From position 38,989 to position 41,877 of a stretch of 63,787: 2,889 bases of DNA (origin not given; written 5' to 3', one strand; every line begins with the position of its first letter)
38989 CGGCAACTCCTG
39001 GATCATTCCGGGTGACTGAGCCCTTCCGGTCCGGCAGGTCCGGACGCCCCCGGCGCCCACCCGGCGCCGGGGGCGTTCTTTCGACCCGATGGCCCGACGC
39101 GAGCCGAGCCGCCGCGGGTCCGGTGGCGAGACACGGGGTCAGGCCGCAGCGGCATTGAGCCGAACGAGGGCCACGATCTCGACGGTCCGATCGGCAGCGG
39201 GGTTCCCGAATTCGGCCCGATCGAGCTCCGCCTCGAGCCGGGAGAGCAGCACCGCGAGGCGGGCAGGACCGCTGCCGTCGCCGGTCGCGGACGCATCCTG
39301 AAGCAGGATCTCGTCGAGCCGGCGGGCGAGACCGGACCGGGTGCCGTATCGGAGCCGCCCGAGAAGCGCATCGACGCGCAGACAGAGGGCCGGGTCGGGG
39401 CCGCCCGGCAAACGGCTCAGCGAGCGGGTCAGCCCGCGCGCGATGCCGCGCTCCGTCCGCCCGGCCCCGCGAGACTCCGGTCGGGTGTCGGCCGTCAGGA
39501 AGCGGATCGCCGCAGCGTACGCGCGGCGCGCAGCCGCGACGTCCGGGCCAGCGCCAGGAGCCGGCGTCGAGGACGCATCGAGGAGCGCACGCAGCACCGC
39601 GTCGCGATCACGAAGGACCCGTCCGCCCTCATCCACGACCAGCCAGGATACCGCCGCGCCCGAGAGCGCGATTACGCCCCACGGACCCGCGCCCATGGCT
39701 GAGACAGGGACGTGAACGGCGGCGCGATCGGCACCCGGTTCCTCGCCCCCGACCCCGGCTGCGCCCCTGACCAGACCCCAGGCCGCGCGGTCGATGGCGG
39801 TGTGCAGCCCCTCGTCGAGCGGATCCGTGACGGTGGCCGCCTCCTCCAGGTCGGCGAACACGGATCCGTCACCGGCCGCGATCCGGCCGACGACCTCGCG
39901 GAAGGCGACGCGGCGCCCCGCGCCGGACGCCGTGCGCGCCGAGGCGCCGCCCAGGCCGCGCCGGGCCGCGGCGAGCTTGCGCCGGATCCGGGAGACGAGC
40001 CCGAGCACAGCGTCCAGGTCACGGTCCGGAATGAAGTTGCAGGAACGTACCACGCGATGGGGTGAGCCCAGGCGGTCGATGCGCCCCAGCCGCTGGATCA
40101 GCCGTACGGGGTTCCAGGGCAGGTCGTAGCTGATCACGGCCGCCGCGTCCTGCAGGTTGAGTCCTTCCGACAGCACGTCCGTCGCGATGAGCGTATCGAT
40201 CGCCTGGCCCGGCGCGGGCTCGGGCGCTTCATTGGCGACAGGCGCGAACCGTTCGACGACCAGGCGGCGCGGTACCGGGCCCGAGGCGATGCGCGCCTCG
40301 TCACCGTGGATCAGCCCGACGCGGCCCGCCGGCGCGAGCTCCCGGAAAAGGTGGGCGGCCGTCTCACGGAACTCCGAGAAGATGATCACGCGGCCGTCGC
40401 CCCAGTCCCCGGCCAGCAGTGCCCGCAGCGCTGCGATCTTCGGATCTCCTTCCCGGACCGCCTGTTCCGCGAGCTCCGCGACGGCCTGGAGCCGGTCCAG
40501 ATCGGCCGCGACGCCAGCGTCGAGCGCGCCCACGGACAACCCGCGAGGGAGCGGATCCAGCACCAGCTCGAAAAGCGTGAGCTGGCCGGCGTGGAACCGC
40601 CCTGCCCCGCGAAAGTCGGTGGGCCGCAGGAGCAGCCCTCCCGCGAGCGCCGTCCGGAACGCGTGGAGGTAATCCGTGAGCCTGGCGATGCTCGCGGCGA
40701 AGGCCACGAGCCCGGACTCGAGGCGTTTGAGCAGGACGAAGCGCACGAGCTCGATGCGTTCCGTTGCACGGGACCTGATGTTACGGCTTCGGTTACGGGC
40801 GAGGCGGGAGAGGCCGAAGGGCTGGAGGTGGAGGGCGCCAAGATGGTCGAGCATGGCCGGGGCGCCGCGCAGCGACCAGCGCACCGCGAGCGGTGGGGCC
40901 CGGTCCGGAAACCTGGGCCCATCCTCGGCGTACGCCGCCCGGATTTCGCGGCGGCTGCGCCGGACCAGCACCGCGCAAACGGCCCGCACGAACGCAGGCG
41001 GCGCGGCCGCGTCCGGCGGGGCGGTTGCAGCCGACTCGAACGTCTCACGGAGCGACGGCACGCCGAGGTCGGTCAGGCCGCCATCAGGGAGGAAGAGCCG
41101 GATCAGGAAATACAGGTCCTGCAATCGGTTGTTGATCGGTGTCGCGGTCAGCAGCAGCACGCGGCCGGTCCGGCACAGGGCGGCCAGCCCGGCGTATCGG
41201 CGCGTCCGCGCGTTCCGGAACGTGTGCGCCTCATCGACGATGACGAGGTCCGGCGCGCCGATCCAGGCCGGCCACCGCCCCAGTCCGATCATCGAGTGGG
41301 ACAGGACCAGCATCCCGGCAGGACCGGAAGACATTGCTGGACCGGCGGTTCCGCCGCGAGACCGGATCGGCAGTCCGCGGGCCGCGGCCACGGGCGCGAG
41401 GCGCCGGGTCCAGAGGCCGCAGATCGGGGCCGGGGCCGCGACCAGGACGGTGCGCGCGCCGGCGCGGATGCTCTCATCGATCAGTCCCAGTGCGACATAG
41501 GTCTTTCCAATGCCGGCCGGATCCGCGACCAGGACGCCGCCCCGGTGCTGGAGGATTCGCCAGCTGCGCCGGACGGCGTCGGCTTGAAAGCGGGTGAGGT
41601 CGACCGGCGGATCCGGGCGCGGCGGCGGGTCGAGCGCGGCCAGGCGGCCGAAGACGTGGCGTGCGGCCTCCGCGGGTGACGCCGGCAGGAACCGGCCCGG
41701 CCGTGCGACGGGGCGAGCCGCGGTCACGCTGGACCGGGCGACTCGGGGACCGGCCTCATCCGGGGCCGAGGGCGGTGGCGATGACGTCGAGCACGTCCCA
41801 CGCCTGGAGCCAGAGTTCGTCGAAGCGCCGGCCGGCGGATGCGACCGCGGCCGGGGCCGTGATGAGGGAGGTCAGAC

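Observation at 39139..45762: Methyltransferase / lysine-free small protein / SNF2 helicase cassette that fits no described defence family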

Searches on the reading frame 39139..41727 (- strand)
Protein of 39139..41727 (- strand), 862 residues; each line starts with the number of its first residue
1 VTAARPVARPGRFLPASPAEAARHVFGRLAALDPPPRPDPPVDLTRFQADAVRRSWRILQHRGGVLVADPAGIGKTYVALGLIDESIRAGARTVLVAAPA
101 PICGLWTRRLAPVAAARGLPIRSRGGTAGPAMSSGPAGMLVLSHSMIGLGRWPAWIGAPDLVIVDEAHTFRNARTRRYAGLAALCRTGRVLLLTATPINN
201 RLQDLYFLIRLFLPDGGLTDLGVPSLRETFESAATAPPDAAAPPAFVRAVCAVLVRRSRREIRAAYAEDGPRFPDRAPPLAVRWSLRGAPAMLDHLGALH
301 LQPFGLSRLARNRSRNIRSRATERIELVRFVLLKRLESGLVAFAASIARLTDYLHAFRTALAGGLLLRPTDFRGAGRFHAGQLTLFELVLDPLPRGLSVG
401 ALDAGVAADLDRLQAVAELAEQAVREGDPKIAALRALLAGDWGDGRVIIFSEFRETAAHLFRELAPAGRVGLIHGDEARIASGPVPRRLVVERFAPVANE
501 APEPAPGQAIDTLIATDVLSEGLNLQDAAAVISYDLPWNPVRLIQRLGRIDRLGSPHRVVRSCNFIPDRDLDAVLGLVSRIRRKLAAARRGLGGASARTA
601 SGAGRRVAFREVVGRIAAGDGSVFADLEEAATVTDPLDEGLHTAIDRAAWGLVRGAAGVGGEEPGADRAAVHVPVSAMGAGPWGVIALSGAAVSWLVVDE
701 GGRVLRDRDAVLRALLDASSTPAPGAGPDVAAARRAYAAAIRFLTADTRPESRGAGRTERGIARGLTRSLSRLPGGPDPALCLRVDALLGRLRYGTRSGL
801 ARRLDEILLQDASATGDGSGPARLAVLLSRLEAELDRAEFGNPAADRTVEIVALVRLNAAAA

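Call 6: search_protein_families(library=pfam, proteins=[window:39139-41727:-], max_evalue=0.1)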
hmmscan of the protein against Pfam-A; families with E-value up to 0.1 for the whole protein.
window:39139-41727:- (862 aa): 8 families
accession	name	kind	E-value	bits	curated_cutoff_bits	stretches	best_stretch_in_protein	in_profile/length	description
PF00271.37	Helicase_C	-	1.7e-15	57.7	23.5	1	430-554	2-110/110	Helicase conserved C-terminal domain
PF00176.29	SNF2-rel_dom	-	1.4e-11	44.5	24.9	1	57-215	11-181/290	SNF2-related domain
PF04851.21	ResIII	-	1.7e-07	31.7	22.5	1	44-102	4-65/164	Type III restriction enzyme, res subunit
PF00270.35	DEAD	-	4.1e-06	27.1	26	1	158-203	117-165/167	DEAD/DEAH box helicase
PF13604.12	AAA_30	-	0.011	15.9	27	1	46-182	4-112/191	AAA domain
PF01695.23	IstB_IS21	-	0.027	14.4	24.1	1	64-96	94-126/238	IstB-like ATP binding protein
PF20720.3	nSTAND3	-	0.072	13.2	27.2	0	49-94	4-49/155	Novel STAND NTPase 3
PF13872.12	AAA_34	-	0.091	12.1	27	0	60-95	58-93/306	P-loop containing NTP hydrolase pore-1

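Call 7: search_protein_families(library=padloc, proteins=[window:39139-41727:-], max_evalue=0.1)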
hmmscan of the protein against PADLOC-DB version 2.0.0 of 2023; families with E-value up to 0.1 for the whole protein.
window:39139-41727:- (862 aa): 47 families (the best 25 are shown)
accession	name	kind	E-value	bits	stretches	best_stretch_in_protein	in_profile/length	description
PDLC02621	DrmD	-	2.2e-34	116.9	2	250-596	332-671/1040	DrmD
PDLC01075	C3a139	-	1.8e-28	97.4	2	427-587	597-761/948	HKD+Snf2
PDLC02623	DrmD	-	5.3e-26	88.7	2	433-586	519-654/1040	DrmD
PDLC02619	DrmD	-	6.5e-26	88.7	3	512-560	492-540/872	DrmD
PDLC02572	DrmA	-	7.9e-22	75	2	416-603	485-675/1043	DrmA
PDLC00659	HmaA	-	2.1e-21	73.5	1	446-567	514-623/1176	SNF2 helicase / DEAD-box helicase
PDLC02500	BrxHI|BrxHII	-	2.9e-21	73.7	1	510-566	530-585/933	BrxHI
PDLC02633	DrmD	-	2.9e-21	73.2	2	414-607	490-689/839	DrmD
PDLC02843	DpdE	-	1.1e-19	67.9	2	435-553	558-663/1091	DpdE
PDLC04556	PDC-M27C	-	4.9e-19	66.2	3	47-110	39-104/892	-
PDLC02193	PLD_Helicase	-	5.9e-18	62.4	1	423-571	664-815/905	-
PDLC03830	ZacC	-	1.5e-16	58.2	3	515-587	860-910/1019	-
PDLC02632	DrmD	-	4.2e-16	56.6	2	417-561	489-632/662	DrmD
PDLC04554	PDC-M27C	-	1.8e-14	50.9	3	160-214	197-259/1217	-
PDLC02853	DpdE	-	2e-14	50.5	1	430-568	475-613/985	DpdE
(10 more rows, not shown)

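Call 8: search_protein_families(library=ncbifam, proteins=[window:39139-41727:-], max_evalue=0.1)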
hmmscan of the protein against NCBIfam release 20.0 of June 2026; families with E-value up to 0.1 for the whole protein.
window:39139-41727:- (862 aa): 23 families
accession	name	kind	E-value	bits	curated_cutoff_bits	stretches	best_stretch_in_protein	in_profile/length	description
NF038317.1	DISARM_DrmD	equivalog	9.7e-42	143.3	610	2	159-596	239-654/1021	DISARM system SNF2-like helicase DrmD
NF042964.1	phospholipD_antiphage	equivalog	4.1e-27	94.9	1100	1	411-565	650-801/895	phospholipase D-like domain-containing anti-phage protein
NF041062.1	DpdE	equivalog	1.5e-26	92.7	500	2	325-572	423-659/1048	protein DpdE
NF038318.1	DISARM_DrmD_b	equivalog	2.2e-25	89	950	3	512-560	489-537/868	DISARM system SNF2-like helicase DrmD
NF003426.0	PRK04914.1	equivalog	1.1e-13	50.4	576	2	511-559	549-597/959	RNA polymerase-associated protein RapA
NF058637.1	helic_SCO1167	equivalog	3.9e-12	45.1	1200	1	64-259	490-681/932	SCO1167/SCO6262 family helicase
NF003419.0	PRK04837.1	equivalog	6.1e-09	35.1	588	1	428-555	241-352/424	ATP-dependent RNA helicase RhlB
NF010337.0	PRK13766.1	equivalog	7.9e-09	34.2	610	1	414-553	335-468/781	Hef nuclease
NF053675.1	pilus_reg_Snf2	equivalog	8e-09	34.1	1100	2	47-215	588-754/1029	pilus expression-regulating Snf2 family helicase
NF053631.1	RNA_helic_CshA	equivalog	1.6e-06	27.3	646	1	508-587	286-362/434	degradosome RNA helicase CshA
NF053711.1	RNA_heli_RhlE1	exception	3e-05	23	750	1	446-557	246-342/434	RNA helicase RhlE1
NF008394.0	PRK11192.1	equivalog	3.1e-05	23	507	1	509-555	297-343/441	ATP-dependent RNA helicase SrmB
TIGR02621.3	cas3_GSU0051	exception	3.4e-05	22.9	400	1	412-556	237-376/854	type I-G CRISPR-associated helicase/endonuclease Cas3g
NF008744.0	PRK11776.1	equivalog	4.3e-05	22.3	524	1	509-555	292-338/460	ATP-dependent RNA helicase DbpA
NF008642.0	PRK11634.1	equivalog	0.00012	20.6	989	1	510-569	296-352/628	DEAD/DEAH family ATP-dependent RNA helicase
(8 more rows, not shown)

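Call 19: search_solved_structures(query=window:39139-41727:-, max_evalue=0.01)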
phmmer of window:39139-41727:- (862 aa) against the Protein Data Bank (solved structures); distinct sequences matched with E-value up to 0.01: 111 (the best 60 are shown).
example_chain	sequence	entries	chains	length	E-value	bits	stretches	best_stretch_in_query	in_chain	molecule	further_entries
8so8_A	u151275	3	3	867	9.5e-11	44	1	510-560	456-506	RNA polymerase-associated protein RapA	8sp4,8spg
6bog_A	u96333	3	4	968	1.4e-10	43.5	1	510-560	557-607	RNA polymerase-associated protein RapA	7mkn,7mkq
7m8e_F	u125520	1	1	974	1.4e-10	43.5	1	510-560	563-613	RNA polymerase-associated protein RapA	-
4s20_K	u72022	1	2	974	1.4e-10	43.4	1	510-560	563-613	RNA polymerase-associated protein RapA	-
6pwf_K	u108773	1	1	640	2.9e-10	42.4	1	51-215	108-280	chromatin remodeling factor ISWI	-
5jxr_A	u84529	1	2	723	8.9e-10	40.8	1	52-215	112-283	Chromatin-remodeling complex ATPase-like protein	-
8t0l_F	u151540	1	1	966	9.1e-10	40.8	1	510-560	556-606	RNA polymerase-associated protein RapA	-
6ne3_W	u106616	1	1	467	3.7e-09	38.8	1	161-215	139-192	SWI/SNF-related matrix-associated actin-dependent regulator of chromatin subfamily A membe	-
8v4y_W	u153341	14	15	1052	1.3e-08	37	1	161-215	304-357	SWI/SNF-related matrix-associated actin-dependent regulator of chromatin subfamily A membe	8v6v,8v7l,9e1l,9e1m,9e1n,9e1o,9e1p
6vz4_K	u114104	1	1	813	1.8e-08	36.5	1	61-214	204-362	Nuclear protein STH1/NPS1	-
6vzg_K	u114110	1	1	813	1.8e-08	36.5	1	61-214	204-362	Nuclear protein STH1/NPS1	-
6k15_J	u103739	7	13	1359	7.3e-08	34.5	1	61-214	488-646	Nuclear protein STH1/NPS1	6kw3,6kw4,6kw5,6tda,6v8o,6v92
6lth_I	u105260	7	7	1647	9.8e-08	34.1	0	64-214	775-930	Transcription activator BRG1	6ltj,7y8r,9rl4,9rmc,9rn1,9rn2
9ux9_K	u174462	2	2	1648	9.8e-08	34.1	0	64-214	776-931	SWI/SNF-related matrix-associated actin-dependent regulator of chromatin subfamily A membe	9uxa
9wbz_A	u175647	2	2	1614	1.1e-07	34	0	64-214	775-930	Isoform 2 of SWI/SNF-related matrix-associated actin-dependent regulator of chromatin subf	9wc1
6iro_L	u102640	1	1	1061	2.8e-07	32.6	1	56-215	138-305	ISWI chromatin-remodeling complex ATPase ISW1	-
6jyl_K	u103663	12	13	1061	2.8e-07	32.6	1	56-215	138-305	ISWI chromatin-remodeling complex ATPase ISW1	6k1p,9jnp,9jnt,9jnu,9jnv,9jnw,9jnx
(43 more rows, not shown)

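Call 74: search_dna_similar(query=window:39139-41727:-, collection=plasmids, mode=protein, max_evalue=1e-10, max_rows=30)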
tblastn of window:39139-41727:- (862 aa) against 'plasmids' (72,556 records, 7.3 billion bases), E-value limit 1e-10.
Records with a match: 241; places in all: 251; records where one place covers at least 80% of the query: 0.
Best place of each record, by identity: <60% 241.
By first word of the organism name: Thermus 19; Enterococcus 17; Listeria 17; Bacillus 15; Escherichia 14; Acinetobacter 11; Rhodococcus 9; Lactococcus 9; Lactiplantibacillus 7; Synechocystis 6; and 82 more.
By predicted mobility (MOB-suite, as given by PLSDB): non-mobilizable 153; mobilizable 52; conjugative 36.
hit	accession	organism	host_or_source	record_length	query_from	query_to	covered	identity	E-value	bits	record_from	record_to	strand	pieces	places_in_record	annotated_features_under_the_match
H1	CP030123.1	Brasilonema octagenarum UFV-E1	Eucalyptus grandis,mixed culture,leaves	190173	42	578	62%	29.9%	1e-53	211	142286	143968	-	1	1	helicase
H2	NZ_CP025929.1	Microcystis aeruginosa NIES-2481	cell culture,freshwater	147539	42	578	62%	29.9%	9e-47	189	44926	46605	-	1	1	helicase-related protein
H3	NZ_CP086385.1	Deinococcus radiophilus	Harpadon nehereus,cell culture,2 Mrad ...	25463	42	578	62%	28.9%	1e-37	160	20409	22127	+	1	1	helicase-related protein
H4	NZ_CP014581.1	Paraburkholderia phytofirmans OLGA172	-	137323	44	577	62%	29.1%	5e-37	159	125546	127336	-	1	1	helicase-related protein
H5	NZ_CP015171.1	Acetobacter ascendens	single cell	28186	44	577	55%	29.9%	2e-18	186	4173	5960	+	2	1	helicase-related protein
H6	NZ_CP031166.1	Euzebya pacifica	-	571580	162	577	48%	31.4%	2e-28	130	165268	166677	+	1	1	helicase-related protein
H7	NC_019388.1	Thermus oshimai JL-2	-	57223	46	567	38%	36.6%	8e-17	178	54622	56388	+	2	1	helicase-related protein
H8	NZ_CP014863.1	Thermococcus profundus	-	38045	44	578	38%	35.3%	9e-21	188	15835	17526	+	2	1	helicase-related protein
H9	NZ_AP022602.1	Mycobacterium gallinarum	-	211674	42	565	28%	45.3%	3e-15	165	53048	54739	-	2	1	helicase-related protein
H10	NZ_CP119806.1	Halorussus lipolyticus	cell culture,coastal saline-alkali land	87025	327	578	29%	35.3%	9e-22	109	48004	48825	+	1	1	helicase-related protein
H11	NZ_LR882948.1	Planktothrix agardhii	-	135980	327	578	29%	34.7%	2e-21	108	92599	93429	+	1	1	SNF2-related protein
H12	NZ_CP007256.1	Rhodococcus erythropolis R138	Hydroponic pots with potatoes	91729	322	572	29%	33.6%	9e-20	103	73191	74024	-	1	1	helicase-related protein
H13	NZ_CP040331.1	Natrinema versiforme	-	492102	327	578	29%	32.9%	2e-18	99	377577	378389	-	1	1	helicase-related protein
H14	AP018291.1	Calothrix sp. NIES-4105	-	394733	333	578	29%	33.5%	2e-22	112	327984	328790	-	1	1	putative helicase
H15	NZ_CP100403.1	Halorussus aquaticus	cell culture,saline soil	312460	327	565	28%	33.5%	3e-19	101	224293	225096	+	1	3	helicase-related protein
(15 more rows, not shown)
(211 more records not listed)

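Call 75: get_annotated_region(hit=H1, flank=7000)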
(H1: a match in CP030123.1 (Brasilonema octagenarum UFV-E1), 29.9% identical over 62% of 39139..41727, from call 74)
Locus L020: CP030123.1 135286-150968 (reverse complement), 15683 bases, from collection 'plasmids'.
description: Brasilonema octagenarum UFV-E1 plasmid pBOCT2, complete sequence
organism: Brasilonema octagenarum UFV-E1 (NCBI taxid 417106)
taxonomy: Bacteria; Cyanobacteriota; Cyanophyceae; Nostocales; Scytonemataceae; Brasilonema; Brasilonema octagenarum; Brasilonema octagenarum UFV-E1
host: -; source: Eucalyptus grandis,mixed culture,leaves; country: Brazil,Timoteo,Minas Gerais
typing (MOB-suite, as given by PLSDB): non-mobilizable; mating-pair formation MPF_T
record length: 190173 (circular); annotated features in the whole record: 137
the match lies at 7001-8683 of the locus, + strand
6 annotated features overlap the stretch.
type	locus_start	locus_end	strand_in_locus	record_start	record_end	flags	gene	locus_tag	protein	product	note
CDS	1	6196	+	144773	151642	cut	-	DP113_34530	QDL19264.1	hypothetical protein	-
CDS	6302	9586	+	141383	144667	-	-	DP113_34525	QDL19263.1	helicase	-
CDS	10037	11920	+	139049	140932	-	-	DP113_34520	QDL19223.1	hypothetical protein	-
CDS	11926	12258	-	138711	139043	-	-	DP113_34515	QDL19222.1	XisI protein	-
CDS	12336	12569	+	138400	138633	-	-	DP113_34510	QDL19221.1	hypothetical protein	-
CDS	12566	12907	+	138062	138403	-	-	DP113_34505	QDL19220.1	hypothetical protein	-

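Call 76: get_annotated_region(hit=H3, flank=7000)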
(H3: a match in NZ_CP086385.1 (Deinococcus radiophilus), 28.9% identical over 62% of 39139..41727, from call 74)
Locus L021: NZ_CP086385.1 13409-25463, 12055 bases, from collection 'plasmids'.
description: Deinococcus radiophilus strain ATCC 27603 plasmid pRadio5, complete sequence
organism: Deinococcus radiophilus (NCBI taxid 32062)
taxonomy: Bacteria; Deinococcota; Deinococci; Deinococcales; Deinococcaceae; Deinococcus; Deinococcus radiophilus
host: -; source: Harpadon nehereus,cell culture,2 Mrad irradiated Bombay duck; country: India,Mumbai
typing (MOB-suite, as given by PLSDB): non-mobilizable
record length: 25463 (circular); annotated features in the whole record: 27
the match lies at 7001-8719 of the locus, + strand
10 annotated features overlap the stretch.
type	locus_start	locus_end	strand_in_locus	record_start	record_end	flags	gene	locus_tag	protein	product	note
CDS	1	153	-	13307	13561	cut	-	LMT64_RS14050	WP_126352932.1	hypothetical protein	-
CDS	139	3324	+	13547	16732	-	-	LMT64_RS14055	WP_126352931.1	N-6 DNA methylase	GO:0006306 - DNA methylation [Evidence IEA]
CDS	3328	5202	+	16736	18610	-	-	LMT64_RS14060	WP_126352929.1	DUF262 domain-containing protein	-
CDS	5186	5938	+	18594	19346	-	-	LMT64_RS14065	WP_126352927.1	hypothetical protein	-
CDS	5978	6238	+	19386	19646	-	-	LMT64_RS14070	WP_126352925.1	hypothetical protein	-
CDS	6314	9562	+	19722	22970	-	-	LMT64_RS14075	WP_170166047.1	helicase-related protein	-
CDS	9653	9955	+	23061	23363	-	-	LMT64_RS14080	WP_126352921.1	hypothetical protein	-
CDS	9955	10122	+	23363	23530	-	-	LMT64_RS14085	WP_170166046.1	hypothetical protein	-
CDS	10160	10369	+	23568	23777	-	-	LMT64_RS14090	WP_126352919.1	hypothetical protein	-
CDS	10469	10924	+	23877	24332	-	-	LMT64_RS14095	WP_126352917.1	hypothetical protein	-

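Call 77: get_annotated_region(hit=H4, flank=7000)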
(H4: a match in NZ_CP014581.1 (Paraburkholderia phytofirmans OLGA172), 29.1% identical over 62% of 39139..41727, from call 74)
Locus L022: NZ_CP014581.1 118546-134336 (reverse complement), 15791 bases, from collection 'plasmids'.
description: Paraburkholderia phytofirmans OLGA172 plasmid pOLGA2, complete sequence
organism: Paraburkholderia phytofirmans OLGA172 (NCBI taxid 1417228)
taxonomy: Bacteria; Pseudomonadota; Betaproteobacteria; Burkholderiales; Burkholderiaceae; Paraburkholderia; Paraburkholderia phytofirmans; Paraburkholderia phytofirmans OLGA172
host: -; source: -; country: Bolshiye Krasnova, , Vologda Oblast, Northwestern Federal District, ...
typing (MOB-suite, as given by PLSDB): conjugative; relaxase MOBF; mating-pair formation MPF_F
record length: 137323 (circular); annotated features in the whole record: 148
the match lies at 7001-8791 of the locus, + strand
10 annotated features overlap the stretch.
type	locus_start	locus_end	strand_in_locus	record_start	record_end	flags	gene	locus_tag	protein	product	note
CDS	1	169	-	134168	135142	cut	-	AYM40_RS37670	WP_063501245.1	ParB/RepB/Spo0J family partition protein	GO:0007059 - chromosome segregation [Evidence IEA]; GO:0000910 - cytokinesis [Evidence IEA]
CDS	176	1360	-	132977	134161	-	-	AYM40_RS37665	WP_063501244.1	AAA family ATPase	-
CDS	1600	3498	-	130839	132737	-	-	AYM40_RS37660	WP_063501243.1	phage integrase family protein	-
CDS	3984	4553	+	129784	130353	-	-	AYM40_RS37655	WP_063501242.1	hypothetical protein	-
CDS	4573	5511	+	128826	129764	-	-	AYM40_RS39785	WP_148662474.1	hypothetical protein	-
CDS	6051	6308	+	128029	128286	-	-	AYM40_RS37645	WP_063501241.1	hypothetical protein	-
CDS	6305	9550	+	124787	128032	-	-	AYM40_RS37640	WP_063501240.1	helicase-related protein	-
CDS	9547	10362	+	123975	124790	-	-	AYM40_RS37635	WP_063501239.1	DUF4391 domain-containing protein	-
CDS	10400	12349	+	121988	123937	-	-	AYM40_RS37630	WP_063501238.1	site-specific DNA-methyltransferase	GO:0006306 - DNA methylation [Evidence IEA]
CDS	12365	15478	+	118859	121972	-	-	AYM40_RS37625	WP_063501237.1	DEAD/DEAH box helicase family protein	-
